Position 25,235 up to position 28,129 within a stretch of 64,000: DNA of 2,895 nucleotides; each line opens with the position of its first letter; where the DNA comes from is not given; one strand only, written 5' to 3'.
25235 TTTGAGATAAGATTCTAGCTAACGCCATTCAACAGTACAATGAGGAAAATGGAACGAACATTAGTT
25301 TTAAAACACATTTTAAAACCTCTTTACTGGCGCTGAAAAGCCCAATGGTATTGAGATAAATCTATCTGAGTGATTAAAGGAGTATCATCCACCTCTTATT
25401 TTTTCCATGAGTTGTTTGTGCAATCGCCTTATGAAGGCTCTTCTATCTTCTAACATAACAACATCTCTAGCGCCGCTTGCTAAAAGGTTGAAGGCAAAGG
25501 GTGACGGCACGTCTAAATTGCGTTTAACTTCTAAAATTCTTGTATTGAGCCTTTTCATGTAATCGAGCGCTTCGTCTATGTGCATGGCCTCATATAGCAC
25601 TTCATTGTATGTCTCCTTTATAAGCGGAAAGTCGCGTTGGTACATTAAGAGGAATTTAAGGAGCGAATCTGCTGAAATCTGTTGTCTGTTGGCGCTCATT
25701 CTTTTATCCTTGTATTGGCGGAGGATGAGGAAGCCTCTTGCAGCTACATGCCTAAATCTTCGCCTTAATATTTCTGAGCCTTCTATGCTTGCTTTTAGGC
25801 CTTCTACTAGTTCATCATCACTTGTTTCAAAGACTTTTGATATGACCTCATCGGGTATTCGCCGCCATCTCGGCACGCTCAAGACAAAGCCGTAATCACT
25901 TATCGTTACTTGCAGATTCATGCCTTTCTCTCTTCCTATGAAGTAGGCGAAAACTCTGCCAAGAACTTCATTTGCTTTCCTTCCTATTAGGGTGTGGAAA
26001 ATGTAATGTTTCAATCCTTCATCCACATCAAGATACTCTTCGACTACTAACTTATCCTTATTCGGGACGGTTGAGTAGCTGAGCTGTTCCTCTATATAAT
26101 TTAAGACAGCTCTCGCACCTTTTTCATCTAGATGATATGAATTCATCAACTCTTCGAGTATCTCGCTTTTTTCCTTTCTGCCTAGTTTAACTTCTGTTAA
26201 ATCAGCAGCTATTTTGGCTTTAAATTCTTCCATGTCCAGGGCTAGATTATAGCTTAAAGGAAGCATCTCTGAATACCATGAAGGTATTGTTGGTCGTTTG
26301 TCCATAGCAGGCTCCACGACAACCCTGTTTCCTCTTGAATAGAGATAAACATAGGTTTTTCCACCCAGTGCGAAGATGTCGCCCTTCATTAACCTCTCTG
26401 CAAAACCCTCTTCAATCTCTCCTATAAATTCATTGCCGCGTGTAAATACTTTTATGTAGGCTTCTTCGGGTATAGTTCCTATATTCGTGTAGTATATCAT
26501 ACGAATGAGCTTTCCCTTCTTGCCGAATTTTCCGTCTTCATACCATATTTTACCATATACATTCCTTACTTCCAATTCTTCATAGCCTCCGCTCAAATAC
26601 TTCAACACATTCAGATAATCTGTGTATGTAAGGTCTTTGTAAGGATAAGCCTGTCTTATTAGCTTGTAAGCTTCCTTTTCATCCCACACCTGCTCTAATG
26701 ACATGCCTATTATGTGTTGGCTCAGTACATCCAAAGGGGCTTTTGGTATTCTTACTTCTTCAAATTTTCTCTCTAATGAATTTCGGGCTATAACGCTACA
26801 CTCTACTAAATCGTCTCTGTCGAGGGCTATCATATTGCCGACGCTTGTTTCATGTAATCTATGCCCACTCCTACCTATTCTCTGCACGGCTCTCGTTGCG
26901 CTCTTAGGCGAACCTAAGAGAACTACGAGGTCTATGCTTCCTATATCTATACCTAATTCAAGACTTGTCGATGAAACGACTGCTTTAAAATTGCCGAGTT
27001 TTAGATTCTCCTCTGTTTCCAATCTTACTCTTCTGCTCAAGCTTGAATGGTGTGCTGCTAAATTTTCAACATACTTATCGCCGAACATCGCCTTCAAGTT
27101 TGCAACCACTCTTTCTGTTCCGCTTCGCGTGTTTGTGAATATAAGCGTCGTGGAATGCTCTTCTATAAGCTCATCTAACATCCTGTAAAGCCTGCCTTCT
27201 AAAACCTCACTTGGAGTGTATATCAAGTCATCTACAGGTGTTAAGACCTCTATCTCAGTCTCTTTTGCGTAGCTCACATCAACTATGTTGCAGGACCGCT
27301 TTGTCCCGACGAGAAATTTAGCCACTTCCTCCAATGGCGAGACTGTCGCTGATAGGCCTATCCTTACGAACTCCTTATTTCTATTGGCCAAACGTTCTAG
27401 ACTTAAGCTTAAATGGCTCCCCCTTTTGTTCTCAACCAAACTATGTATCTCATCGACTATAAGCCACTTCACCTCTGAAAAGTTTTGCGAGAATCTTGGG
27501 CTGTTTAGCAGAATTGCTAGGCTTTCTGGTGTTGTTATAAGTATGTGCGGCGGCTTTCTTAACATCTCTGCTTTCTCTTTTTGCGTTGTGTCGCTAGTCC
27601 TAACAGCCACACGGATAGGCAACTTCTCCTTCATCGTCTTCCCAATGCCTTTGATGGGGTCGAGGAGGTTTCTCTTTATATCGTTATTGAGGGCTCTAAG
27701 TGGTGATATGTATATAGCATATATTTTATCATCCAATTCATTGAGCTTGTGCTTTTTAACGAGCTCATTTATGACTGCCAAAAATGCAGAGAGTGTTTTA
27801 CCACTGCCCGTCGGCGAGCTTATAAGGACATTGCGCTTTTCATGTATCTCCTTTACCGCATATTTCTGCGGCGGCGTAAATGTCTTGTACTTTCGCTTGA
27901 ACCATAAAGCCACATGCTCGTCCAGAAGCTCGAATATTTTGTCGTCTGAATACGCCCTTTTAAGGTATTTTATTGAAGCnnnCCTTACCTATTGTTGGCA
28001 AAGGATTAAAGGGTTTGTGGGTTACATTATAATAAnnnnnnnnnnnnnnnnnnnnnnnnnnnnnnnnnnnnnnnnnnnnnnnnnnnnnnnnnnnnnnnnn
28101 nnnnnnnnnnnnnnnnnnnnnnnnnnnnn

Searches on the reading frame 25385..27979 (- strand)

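Call 17: search_protein_families(library=pfam, proteins=[window:25385-27979:-], max_evalue=0.001)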
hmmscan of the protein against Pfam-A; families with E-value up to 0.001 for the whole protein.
window:25385-27979:- (864 aa): 5 families
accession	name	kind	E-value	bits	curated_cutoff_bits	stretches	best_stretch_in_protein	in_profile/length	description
PF08494.16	DEAD_assoc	-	1.4e-53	182.1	23.5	1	638-829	1-191/191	DEAD/H associated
PF00270.35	DEAD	-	7.2e-36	123.9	26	1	35-217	1-165/167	DEAD/DEAH box helicase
PF19306.5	WH_Lhr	-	2.4e-33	115.3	27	1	403-562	5-165/168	Large helicase-related protein, winged helix domain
PF00271.37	Helicase_C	-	1.2e-16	61.3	23.5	1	266-372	4-107/110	Helicase conserved C-terminal domain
PF04851.21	ResIII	-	2.9e-13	50.5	22.5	1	34-213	4-162/164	Type III restriction enzyme, res subunit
